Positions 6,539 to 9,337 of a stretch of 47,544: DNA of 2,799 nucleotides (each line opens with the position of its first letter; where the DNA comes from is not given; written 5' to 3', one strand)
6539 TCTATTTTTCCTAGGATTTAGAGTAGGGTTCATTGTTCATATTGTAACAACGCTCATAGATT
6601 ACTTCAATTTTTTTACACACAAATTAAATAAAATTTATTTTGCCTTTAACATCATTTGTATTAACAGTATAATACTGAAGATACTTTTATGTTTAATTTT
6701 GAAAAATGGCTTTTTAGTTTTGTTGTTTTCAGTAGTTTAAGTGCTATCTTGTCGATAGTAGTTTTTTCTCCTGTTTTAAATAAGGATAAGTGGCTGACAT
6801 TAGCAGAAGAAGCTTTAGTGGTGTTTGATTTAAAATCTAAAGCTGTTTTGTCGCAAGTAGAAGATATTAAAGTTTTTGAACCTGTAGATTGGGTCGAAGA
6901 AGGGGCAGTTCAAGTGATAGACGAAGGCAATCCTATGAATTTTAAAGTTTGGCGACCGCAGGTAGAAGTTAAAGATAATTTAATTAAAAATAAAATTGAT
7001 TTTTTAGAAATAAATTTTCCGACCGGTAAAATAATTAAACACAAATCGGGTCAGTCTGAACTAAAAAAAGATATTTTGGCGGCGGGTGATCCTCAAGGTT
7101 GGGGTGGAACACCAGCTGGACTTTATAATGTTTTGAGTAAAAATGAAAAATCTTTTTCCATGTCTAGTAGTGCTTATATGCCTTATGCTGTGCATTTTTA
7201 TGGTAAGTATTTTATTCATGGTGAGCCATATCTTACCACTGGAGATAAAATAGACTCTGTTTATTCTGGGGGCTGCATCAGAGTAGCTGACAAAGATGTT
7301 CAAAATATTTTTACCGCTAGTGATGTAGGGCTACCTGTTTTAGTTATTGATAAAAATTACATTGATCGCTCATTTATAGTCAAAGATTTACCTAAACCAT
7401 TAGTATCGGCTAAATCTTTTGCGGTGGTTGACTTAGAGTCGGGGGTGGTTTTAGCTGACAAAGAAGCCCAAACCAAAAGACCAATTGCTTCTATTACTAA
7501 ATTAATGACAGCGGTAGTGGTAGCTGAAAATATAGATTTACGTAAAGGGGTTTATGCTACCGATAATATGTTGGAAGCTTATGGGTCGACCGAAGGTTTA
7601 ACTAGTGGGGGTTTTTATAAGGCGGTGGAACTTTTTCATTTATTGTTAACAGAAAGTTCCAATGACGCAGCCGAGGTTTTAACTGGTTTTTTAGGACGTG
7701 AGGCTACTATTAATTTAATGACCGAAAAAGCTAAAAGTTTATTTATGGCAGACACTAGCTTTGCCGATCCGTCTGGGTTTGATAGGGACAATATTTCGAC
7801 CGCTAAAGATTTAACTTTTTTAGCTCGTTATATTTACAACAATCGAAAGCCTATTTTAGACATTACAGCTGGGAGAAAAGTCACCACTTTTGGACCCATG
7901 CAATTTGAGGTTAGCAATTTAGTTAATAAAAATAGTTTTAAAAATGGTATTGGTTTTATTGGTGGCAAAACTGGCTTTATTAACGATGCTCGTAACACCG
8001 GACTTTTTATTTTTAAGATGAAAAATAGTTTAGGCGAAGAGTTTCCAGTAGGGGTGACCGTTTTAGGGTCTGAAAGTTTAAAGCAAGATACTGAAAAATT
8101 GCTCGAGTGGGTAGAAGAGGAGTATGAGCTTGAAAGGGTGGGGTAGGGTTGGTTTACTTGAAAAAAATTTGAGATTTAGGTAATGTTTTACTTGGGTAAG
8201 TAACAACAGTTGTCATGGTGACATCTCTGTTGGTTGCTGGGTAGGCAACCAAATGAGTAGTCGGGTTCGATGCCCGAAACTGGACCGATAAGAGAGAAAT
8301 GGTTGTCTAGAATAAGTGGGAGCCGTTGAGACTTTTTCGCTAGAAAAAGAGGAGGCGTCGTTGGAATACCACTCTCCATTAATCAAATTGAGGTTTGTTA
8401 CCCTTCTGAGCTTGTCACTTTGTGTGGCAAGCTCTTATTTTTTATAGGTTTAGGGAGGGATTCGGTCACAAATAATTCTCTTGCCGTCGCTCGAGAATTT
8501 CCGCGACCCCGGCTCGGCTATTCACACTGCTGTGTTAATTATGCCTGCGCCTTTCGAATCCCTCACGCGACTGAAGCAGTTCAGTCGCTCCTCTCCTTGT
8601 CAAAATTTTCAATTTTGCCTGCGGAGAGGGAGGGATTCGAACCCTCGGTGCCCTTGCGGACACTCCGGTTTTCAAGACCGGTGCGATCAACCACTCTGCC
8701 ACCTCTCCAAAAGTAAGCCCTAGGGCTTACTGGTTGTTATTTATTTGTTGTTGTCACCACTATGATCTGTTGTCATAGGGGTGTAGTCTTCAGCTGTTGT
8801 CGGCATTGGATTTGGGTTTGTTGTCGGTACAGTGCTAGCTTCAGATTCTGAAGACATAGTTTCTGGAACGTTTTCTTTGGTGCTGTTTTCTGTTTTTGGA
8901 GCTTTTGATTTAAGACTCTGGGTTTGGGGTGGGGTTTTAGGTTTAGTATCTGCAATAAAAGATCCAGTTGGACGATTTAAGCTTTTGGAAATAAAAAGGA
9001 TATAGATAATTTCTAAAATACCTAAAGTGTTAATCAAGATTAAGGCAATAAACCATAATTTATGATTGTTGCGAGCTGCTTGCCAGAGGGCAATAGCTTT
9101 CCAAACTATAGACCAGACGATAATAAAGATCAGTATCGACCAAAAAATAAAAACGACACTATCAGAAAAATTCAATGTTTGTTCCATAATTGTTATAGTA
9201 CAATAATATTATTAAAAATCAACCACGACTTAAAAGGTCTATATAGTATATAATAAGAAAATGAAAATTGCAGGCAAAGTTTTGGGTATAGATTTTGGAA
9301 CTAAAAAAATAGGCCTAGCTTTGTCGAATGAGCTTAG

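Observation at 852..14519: Six of seven tRNA genes are trailed by a homologous element family, each carrying antisense and sense copies of its own tRNA T-arm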

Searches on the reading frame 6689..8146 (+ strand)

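Call 57: search_protein_families(library=pfam, proteins=[window:6689-8146:+], max_evalue=0.001)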
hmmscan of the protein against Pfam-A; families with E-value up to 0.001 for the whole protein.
window:6689-8146:+ (485 aa): 3 families
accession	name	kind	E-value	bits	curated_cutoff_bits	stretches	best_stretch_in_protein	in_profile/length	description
PF00768.25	Peptidase_S11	-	3.4e-30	105.7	27.6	1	237-437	8-218/239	D-alanyl-D-alanine carboxypeptidase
PF03734.19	YkuD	-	6.4e-09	37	23.4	1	128-219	26-146/146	L,D-transpeptidase catalytic domain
PF13354.11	Beta-lactamase2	-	2.2e-07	30.9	22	1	244-385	2-149/214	Beta-lactamase enzyme family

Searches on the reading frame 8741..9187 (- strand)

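Call 57: search_protein_families(library=pfam, proteins=[window:8741-9187:-], max_evalue=0.001)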
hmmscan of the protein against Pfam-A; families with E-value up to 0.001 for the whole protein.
window:8741-9187:- (148 aa): 1 family
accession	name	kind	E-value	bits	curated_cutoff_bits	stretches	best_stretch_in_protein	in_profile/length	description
PF18893.5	DUF5652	-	7.5e-24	83.7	23.4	1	16-69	13-66/71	Family of unknown function (DUF5652)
